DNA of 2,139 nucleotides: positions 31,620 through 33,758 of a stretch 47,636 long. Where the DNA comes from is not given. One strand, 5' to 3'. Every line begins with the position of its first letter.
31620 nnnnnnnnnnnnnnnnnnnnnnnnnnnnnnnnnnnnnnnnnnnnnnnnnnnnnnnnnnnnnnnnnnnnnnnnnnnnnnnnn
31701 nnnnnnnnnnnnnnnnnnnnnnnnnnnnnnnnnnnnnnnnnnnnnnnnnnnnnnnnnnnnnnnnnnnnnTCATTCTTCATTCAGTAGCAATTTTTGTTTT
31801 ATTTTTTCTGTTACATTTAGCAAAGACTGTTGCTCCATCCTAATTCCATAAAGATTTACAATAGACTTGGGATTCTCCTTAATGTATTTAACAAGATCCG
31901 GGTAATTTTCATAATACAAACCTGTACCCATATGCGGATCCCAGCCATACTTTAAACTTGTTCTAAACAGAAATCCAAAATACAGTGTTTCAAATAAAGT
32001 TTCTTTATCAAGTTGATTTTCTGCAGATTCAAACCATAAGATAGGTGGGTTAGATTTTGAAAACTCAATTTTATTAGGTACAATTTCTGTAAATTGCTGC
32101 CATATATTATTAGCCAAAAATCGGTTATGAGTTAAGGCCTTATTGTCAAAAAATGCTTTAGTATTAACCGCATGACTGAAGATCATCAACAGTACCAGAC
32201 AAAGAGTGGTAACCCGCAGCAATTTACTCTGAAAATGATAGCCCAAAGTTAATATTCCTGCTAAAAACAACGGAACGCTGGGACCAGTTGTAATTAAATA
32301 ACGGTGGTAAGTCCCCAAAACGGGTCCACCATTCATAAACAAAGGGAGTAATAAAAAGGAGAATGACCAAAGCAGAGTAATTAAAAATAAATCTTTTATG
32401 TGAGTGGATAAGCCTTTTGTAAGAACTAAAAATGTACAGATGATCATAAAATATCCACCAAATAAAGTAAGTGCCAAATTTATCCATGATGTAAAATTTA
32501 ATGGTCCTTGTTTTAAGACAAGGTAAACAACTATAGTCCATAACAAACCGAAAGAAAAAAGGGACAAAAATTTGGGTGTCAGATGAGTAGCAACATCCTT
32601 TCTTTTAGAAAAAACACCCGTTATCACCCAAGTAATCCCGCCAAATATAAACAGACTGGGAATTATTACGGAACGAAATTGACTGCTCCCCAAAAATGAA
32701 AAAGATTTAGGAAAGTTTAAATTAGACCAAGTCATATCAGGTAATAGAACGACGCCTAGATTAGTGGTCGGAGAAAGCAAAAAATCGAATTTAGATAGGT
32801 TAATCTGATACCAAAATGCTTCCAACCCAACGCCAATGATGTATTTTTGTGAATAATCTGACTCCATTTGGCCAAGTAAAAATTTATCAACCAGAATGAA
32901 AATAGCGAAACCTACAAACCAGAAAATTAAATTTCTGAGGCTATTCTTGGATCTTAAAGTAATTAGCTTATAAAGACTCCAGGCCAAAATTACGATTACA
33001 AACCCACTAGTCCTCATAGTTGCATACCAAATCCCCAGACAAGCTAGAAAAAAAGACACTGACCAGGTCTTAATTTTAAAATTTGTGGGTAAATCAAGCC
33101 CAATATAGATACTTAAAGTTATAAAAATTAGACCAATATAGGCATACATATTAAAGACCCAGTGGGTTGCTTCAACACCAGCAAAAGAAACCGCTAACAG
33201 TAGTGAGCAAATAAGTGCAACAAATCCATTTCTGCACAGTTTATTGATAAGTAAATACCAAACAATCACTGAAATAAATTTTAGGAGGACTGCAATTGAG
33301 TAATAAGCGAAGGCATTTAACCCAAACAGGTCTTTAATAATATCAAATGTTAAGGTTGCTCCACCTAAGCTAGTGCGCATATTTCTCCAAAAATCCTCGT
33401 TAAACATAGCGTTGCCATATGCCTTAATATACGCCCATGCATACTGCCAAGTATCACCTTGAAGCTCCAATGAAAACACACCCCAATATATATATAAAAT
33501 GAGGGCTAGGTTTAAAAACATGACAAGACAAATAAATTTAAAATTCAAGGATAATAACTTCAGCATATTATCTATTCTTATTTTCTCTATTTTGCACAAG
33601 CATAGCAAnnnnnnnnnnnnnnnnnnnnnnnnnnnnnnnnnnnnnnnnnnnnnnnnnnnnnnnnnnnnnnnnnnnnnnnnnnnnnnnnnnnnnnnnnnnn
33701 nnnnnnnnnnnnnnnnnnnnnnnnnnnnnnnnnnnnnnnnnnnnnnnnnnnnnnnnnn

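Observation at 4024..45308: Seven large polytopic membrane proteins with GT-C-like architecture in one locus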

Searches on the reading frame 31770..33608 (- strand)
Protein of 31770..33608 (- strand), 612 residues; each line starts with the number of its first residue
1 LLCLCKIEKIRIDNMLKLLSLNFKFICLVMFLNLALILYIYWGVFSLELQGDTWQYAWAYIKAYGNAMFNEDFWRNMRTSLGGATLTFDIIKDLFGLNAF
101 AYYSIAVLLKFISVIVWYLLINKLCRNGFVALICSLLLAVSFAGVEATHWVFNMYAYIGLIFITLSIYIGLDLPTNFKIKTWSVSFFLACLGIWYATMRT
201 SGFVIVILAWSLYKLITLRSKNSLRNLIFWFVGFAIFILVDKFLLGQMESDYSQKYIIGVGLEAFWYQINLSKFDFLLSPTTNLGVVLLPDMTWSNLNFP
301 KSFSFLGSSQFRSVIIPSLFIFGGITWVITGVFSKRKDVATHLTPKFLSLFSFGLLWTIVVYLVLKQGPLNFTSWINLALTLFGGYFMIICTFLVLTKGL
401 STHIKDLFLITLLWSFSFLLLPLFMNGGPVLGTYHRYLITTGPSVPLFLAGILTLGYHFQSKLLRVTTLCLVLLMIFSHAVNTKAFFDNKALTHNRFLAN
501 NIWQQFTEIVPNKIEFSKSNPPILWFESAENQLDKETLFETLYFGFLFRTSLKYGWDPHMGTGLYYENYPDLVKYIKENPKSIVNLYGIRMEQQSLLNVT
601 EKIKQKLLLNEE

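Call 3: search_protein_families(library=pfam, proteins=[window:31770-33608:-], max_evalue=0.1)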
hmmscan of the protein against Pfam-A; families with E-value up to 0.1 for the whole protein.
window:31770-33608:- (612 aa): 0 families

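Call 4: search_protein_families(library=ncbifam, proteins=[window:31770-33608:-], max_evalue=0.1)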
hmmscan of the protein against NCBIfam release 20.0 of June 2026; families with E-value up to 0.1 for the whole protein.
window:31770-33608:- (612 aa): 0 families

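Call 10: find_homologous_proteins(query=window:31770-33608:-, max_evalue=0.001)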
Query window:31770-33608:- (612 aa): 43 proteins with E <= 0.001 among 8000 candidates.
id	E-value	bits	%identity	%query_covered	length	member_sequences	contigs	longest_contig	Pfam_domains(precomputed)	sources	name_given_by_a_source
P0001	0.0e+0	1242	92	98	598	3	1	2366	-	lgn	-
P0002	5.4e-239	813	61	96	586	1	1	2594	-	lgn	-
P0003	2.7e-237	808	60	98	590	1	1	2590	-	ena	-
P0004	6.0e-236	803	61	95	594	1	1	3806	-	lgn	-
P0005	1.3e-231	789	59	95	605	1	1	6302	-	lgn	-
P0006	4.3e-231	787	57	97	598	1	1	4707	-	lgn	-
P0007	2.5e-230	785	59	97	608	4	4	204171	-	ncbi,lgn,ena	-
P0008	6.8e-229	780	60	93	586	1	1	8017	-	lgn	-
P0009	1.5e-228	779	59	97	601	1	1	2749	-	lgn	-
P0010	4.7e-227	774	58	97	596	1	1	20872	-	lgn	-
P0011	3.8e-226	771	60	93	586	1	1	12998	-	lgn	-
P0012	3.9e-225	768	59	96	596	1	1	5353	-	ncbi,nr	ncbi:MAG: hypothetical protein Q7R43_00105 [Candidatus Daviesbacteria bacterium]|nr:hypothetical pro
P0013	2.2e-224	765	57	97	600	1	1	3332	-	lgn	-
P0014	5.3e-224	764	57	96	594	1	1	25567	-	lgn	-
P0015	9.3e-223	760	57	95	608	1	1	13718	-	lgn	-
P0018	8.4e-221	753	58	97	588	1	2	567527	-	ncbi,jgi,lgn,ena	-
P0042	2.0e-141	491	44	97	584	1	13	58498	-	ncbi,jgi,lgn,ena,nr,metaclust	ncbi:hypothetical protein A3D00_00140 [Candidatus Woesebacteria bacterium RIFCSPHIGHO2_02_FULL_38_9]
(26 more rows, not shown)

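Call 15: search_solved_structures(query=A1, max_evalue=10)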
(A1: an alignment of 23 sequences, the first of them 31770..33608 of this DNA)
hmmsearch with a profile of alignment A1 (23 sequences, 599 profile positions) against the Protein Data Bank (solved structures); distinct sequences matched with E-value up to 10: 12.
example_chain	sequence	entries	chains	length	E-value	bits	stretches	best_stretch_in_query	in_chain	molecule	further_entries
8wg9_C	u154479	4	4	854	0.11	14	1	338-397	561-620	Metabotropic glutamate receptor 2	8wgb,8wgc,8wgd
7mtq_A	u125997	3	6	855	0.11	14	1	338-397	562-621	Metabotropic glutamate receptor 2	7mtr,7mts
8jd3_2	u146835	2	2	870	0.12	14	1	338-397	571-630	Metabotropic glutamate receptor 2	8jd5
7epe_A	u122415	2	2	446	0.13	13.8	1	338-394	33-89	Metabotropic glutamate receptor 2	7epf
8jcv_2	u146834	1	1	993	0.14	13.7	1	338-397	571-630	Metabotropic glutamate receptor 2,Peptidyl-prolyl cis-trans isomerase FKBP1A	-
8jcu_2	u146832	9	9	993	0.14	13.7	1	338-397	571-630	Metabotropic glutamate receptor 2,Peptidyl-prolyl cis-trans isomerase FKBP1A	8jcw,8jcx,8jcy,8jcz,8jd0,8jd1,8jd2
7epa_A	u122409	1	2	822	0.24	12.9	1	338-394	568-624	Metabotropic glutamate receptor 2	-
7e9g_R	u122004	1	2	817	0.29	12.6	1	338-398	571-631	Metabotropic glutamate receptor 2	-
7epd_A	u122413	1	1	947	0.29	12.6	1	338-394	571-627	Metabotropic glutamate receptor 2,Peptidylprolyl isomerase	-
7epb_A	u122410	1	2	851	0.29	12.6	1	338-397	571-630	Metabotropic glutamate receptor 2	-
7uea_C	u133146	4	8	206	0.32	12.5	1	337-411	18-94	Cytochrome c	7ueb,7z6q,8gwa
6wlw_S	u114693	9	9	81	0.77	11.3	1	393-435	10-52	V-type proton ATPase subunit e 1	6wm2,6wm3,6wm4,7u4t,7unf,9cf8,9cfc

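Call 25: predict_structure(alignment_id=A1)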
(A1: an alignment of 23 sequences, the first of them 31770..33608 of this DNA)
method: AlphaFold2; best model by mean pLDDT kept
length: 612 residues; sequences in the alignment: 23
mean_pLDDT: 85.9   pTM: 0.85
mean pLDDT of the five models: 85.9, 84.6, 82.2, 81.6, 79.7
residues with pLDDT >= 90: 345; 70-90: 190; 50-70: 49; < 50: 28
segments of 3 or more residues with pLDDT < 50: 1-21, 338-340
pLDDT, mean of each block of 10 residues (from residue 1): 42 38 85 96 90 80 69 78 86 89 93 95 93 95 70 87 96 96 97 86 90 95 97 93 71 61 82 84 87 87 91 95 94 66 81 97 91 90 95 93 93 80 55 66 93 93 93 95 92 93 95 84 93 93 89 84 83 91 93 96 91 62
secondary structure, 60 per line:
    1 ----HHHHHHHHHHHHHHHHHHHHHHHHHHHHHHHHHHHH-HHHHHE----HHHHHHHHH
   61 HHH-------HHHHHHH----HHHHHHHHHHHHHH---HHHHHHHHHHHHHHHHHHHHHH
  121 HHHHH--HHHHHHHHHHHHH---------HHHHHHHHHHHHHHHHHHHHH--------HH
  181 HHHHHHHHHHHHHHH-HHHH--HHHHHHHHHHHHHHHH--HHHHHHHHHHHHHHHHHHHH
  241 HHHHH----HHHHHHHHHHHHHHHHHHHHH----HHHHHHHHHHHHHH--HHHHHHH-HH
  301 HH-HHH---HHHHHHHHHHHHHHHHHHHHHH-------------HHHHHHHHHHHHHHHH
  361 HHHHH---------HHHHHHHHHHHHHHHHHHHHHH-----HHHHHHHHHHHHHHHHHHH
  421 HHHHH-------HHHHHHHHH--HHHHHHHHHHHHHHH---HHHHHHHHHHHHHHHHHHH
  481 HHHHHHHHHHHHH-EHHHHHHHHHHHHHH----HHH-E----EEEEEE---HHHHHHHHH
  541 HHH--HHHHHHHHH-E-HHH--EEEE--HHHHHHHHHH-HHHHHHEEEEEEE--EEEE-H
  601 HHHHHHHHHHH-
elements in order: H5-40 H42-46 H52-63 H71-77 H82-95 H99-125 H128-140 H150-170 H179-195 H197-200 H203-218 H221-245 H250-270 H275-288 H291-297 H299-302 H310-331 H345-365 H375-396 H402-425 H433-441 H444-458 H462-493 H496-509 E523-528 H532-543 H546-554 E563-566 H569-578 H580-585 E586-592 E595-598 H600-611

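Call 27: fold_search(model_id=the predicted structure, library=pdb)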
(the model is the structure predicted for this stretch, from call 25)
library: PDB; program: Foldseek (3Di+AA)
matches with E <= 10: 452; with E <= 0.001: 3
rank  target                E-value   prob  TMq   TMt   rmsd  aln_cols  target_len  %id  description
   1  9n9j_I                6.5e-04  1.00  0.41  0.37  18.7       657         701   12  Structure of a GRP94 folding intermediate engaged with a CCDC134- and FKBP11-bound secretory translocon (released 2025-11-19)
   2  3waj                  9.5e-04  1.00  0.38  0.31  17.8       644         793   13  Crystal structure of the Archaeoglobus fulgidus oligosaccharyltransferase (O29867_ARCFU) complex with Zn and sulfate (released 2013-10-30)
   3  8b6l_I                9.9e-04  1.00  0.42  0.38  18.5       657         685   11  Subtomogram average of the human Sec61-TRAP-OSTA-translocon (released 2022-12-07)
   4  8agc_A                1.3e-03  1.00  0.45  0.40  17.4       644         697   11  Structure of yeast oligosaccharylransferase complex with lipid-linked oligosaccharide and non-acceptor peptide bound (released 2022-12-07)
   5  7e9s_A                1.6e-03  1.00  0.40  0.30  18.2       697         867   13  Archaeal oligosaccharyltransferase AglB from Archaeoglobus fulgidus in complex with an inhibitory peptide and a dolich (released 2021-09-08)
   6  6s7t_A                1.9e-03  1.00  0.46  0.41  17.3       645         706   12  Cryo-EM structure of human oligosaccharyltransferase complex OST-B (released 2019-12-18)
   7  7zli_A                3.3e-03  1.00  0.40  0.38  17.9       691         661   11  Cryo-EM structure of C-mannosyltransferase CeDPY19, in complex with Dol25-P-Man and bound to CMT2-Fab and anti-Fab nan (released 2023-01-11)
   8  7zlh_A                3.3e-03  1.00  0.37  0.35  18.1       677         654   12  Cryo-EM structure of C-mannosyltransferase CeDPY19, in apo state, bound to CMT2-Fab and anti-Fab nanobody (released 2023-01-11)
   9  5ogl_A                4.1e-03  1.00  0.36  0.32  18.4       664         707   13  Structure of bacterial oligosaccharyltransferase PglB in complex with an acceptor peptide and an lipid-linked oligosac (released 2017-10-25)
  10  5f15                  5.0e-03  1.00  0.30  0.33  15.4       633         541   12  Crystal Structure of ArnT from Cupriavidus metallidurans bound to Undecaprenyl phosphate (released 2016-02-17)
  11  6ezn_F                6.5e-03  1.00  0.38  0.36  15.4       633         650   10  Cryo-EM structure of the yeast oligosaccharyltransferase (OST) complex (released 2018-01-17)
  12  8pn9_A                7.6e-03  1.00  0.40  0.38  18.0       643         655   11  Structure of human oligosaccharyltransferase OST-A complex bound to NGI-1 (released 2024-05-08)
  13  6gxc_A                7.9e-03  1.00  0.39  0.34  17.7       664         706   14  Bacterial oligosaccharyltransferase PglB in complex with an inhibitory peptide and a reactive lipid-linked oligosaccha (released 2018-11-14)
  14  5ezm                  8.2e-03  1.00  0.32  0.35  16.9       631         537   13  Crystal Structure of ArnT from Cupriavidus metallidurans in the apo state (released 2016-02-17)
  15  6c26_A                1.0e-02  1.00  0.39  0.37  14.3       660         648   12  The Cryo-EM structure of a eukaryotic oligosaccharyl transferase complex (released 2018-01-31)
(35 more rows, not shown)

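Call 35: search_protein_representatives(alignment_id=A1)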
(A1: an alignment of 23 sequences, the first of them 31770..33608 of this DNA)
Query: 23 sequences, 599 profile positions. Proteins with E-value up to 0.001 (for the whole library): 674; up to 1e-10: 326; up to 1e-30: 149. The best 150 are listed.
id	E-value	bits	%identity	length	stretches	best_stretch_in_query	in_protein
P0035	1.8e-274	928.2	-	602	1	3-598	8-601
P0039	2.7e-254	861.5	-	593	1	2-597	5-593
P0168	7.8e-100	351.4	-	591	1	13-596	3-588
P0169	1.5e-87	310.9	-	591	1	13-595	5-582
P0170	2.6e-87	310.0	-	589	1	8-597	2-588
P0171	8.8e-86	305.0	-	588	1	15-597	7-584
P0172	1.1e-81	291.5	-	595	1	6-596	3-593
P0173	1.1e-81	291.5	-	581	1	13-595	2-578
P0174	1.1e-80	288.1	-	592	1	12-597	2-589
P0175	4.2e-77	276.4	-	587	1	13-595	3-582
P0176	1.1e-76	275.0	-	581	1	9-595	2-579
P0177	1.1e-76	275.0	-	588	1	12-595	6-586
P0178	1.5e-76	274.5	-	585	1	5-596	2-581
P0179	5.8e-76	272.6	-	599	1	5-597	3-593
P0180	8.0e-75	268.8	-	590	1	10-598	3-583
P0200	3.3e-62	227.2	-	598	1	14-598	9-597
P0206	3.0e-61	224.0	-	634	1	15-598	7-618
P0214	5.1e-60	219.9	-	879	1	11-594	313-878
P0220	3.8e-58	213.8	-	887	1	14-596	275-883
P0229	1.9e-56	208.1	-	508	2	367-596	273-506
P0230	5.6e-56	206.6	-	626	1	15-598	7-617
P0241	8.1e-52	192.9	-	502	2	10-227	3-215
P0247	5.0e-50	186.9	-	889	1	17-589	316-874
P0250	1.4e-49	185.4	-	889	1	9-594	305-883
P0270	2.5e-43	164.8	-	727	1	13-591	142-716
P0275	2.8e-42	161.4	-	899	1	7-595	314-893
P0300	4.8e-34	134.2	-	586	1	77-597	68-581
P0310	1.4e-31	126.0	-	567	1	5-593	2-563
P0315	1.4e-30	122.7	-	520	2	35-226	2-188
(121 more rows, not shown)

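Call 36: search_protein_families(library=pfam, proteins=[P0214, P0220, P0247, P0250, P0275, P0270, P0168, P0206, P0230, P0310], max_evalue=0.01)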
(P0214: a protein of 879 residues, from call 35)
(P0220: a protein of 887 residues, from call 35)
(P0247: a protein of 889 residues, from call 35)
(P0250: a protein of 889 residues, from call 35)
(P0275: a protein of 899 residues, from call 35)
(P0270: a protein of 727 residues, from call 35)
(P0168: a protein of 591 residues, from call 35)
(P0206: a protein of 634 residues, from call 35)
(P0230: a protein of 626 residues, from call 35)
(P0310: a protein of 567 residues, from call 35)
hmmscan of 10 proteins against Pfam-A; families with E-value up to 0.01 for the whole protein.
P0214 (879 aa): 8 families
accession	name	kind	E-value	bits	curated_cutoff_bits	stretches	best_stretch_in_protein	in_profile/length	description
PF00535.33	Glycos_transf_2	-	2.1e-26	93.3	23.3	1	11-182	1-167/168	Glycosyl transferase family 2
PF13641.12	Glyco_tranf_2_3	-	1.3e-15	58.5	27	1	10-224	3-216/230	Glycosyltransferase like family 2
PF13632.12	Glyco_trans_2_3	-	2.2e-09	37.9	27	1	88-305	1-183/198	Glycosyl transferase family group 2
PF10111.15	Glyco_tranf_2_2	-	6.6e-09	36.1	27.3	1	24-205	16-202/276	Glycosyltransferase like family 2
PF09258.16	Glyco_transf_64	-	0.0025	17.6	21.3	1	11-112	2-102/245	Glycosyl transferase family 64 domain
PF13712.12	Glyco_tranf_2_5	-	0.0036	17.5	27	0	56-219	25-189/210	Glycosyltransferase like family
PF13506.12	Glyco_transf_21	-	0.0051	16.7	21.7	0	80-226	25-165/174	Glycosyl transferase family 21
PF02709.20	Glyco_transf_7C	-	0.0085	16.2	23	0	167-210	19-63/78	N-terminal domain of galactosyltransferase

P0220 (887 aa): 3 families
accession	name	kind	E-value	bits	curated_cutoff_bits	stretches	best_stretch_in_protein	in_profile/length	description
PF00535.33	Glycos_transf_2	-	1.5e-23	84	23.3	1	7-124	1-127/168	Glycosyl transferase family 2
PF10111.15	Glyco_tranf_2_2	-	7.3e-10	39.2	27.3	1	7-97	1-100/276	Glycosyltransferase like family 2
PF13641.12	Glyco_tranf_2_3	-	4.3e-06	27.3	27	1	6-112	3-119/230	Glycosyltransferase like family 2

P0247 (889 aa): 3 families
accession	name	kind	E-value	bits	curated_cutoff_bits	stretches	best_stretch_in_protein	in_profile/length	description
PF00535.33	Glycos_transf_2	-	9.9e-27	94.4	23.3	1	8-183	1-167/168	Glycosyl transferase family 2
PF13641.12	Glyco_tranf_2_3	-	2.7e-13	50.9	27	1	7-220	3-211/230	Glycosyltransferase like family 2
PF10111.15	Glyco_tranf_2_2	-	1.2e-07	31.9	27.3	1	8-206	1-202/276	Glycosyltransferase like family 2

P0250 (889 aa): 4 families
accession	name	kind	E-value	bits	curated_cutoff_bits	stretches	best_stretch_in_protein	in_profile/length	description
PF00535.33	Glycos_transf_2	-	5.2e-25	88.7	23.3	1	6-177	1-167/168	Glycosyl transferase family 2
PF13641.12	Glyco_tranf_2_3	-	1.1e-16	62.1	27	1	5-214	3-211/230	Glycosyltransferase like family 2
PF10111.15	Glyco_tranf_2_2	-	8.3e-09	35.8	27.3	1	27-199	22-201/276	Glycosyltransferase like family 2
PF13712.12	Glyco_tranf_2_5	-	0.00056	20.1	27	1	58-202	31-175/210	Glycosyltransferase like family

P0275 (899 aa): 5 families
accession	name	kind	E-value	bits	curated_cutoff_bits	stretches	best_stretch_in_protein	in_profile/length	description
PF00535.33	Glycos_transf_2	-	2.1e-22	80.3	23.3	1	12-184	1-168/168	Glycosyl transferase family 2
PF13641.12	Glyco_tranf_2_3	-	2.3e-08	34.8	27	1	11-225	3-216/230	Glycosyltransferase like family 2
PF10111.15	Glyco_tranf_2_2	-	1.9e-07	31.3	27.3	1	13-206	2-202/276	Glycosyltransferase like family 2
PF13632.12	Glyco_trans_2_3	-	1.3e-06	28.8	27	1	89-275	1-174/198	Glycosyl transferase family group 2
PF02709.20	Glyco_transf_7C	-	0.0027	17.7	23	1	168-215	19-67/78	N-terminal domain of galactosyltransferase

P0270 (727 aa): 0 families

P0168 (591 aa): 0 families

P0206 (634 aa): 0 families

P0230 (626 aa): 0 families

P0310 (567 aa): 0 families

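Call 38: find_related_loci(query=A1, collection=genome_contigs, flank=4000)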
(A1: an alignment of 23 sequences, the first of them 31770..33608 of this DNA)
Query A1 (612 aa) in genome_contigs; peptide patterns used: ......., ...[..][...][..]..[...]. (x = any residue, [..] = any of these).
28 stretches matched a pattern; 1 encode a relative of the query (tblastn E <= 1e-3); 1 distinct loci.
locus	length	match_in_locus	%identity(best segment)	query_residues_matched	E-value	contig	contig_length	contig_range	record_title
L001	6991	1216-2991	55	21-612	0e+0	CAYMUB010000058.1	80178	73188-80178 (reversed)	MAG TPA_asm: uncultured Gammaproteobacteria bacterium isolate binchicken_co203_488 genome assembly, contig: k141_4500599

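Call 50: find_encoding_contigs(protein=P0018, flank=10000, max_places=2)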
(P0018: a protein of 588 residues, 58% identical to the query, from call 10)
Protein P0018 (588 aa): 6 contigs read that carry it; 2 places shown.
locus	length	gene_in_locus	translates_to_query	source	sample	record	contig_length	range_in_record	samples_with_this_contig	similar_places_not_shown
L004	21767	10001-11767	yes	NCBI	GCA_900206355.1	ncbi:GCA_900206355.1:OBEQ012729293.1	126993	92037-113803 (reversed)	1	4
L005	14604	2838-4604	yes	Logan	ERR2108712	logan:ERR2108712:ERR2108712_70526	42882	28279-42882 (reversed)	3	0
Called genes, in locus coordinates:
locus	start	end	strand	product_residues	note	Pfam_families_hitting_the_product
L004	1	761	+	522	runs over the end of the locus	-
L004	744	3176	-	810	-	-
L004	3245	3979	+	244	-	PF05148:Methyltransf_8 (weak), PF01209:Ubie_methyltran, PF13489:Methyltransf_23, PF13847:Methyltransf_31, PF08241:Methyltransf_11, PF08242:Methyltransf_12, PF13649:Methyltransf_25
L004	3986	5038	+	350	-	PF00535:Glycos_transf_2, PF10111:Glyco_tranf_2_2, PF13641:Glyco_tranf_2_3, PF13506:Glyco_transf_21, PF13632:Glyco_trans_2_3 (weak)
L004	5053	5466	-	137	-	PF14667:Polysacc_synt_C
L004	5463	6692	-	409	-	PF08421:Methyltransf_13, PF13489:Methyltransf_23, PF13847:Methyltransf_31 (weak), PF08241:Methyltransf_11, PF08242:Methyltransf_12, PF13649:Methyltransf_25 (weak), PF08484:Methyltransf_14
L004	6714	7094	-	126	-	-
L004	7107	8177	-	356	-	PF01370:Epimerase, PF04321:RmlD_sub_bind (weak), PF16363:GDP_Man_Dehyd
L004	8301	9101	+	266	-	PF01370:Epimerase, PF04321:RmlD_sub_bind (weak)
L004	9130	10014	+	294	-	PF00106:adh_short, PF04321:RmlD_sub_bind, PF01073:3Beta_HSD, PF01370:Epimerase, PF02719:Polysacc_synt_2, PF08659:KR, PF13460:NAD_binding_10, PF16363:GDP_Man_Dehyd, +2 more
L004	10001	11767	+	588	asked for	-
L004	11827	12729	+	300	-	PF13489:Methyltransf_23, PF07021:MetW (weak), PF08003:Methyltransf_9, PF13847:Methyltransf_31, PF08241:Methyltransf_11, PF08242:Methyltransf_12, PF13649:Methyltransf_25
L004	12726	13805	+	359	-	PF00535:Glycos_transf_2, PF10111:Glyco_tranf_2_2, PF13641:Glyco_tranf_2_3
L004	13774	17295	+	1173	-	PF11847:GT-C_AftD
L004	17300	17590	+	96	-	-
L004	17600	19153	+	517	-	PF00535:Glycos_transf_2, PF10111:Glyco_tranf_2_2, PF13641:Glyco_tranf_2_3, PF13489:Methyltransf_23, PF07021:MetW, PF13847:Methyltransf_31, PF08241:Methyltransf_11, PF08242:Methyltransf_12, +3 more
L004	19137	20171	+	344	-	PF00535:Glycos_transf_2, PF10111:Glyco_tranf_2_2, PF13641:Glyco_tranf_2_3, PF13506:Glyco_transf_21 (faint), PF13632:Glyco_trans_2_3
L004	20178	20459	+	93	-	-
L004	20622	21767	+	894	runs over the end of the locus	-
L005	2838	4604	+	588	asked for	-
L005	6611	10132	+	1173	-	PF11847:GT-C_AftD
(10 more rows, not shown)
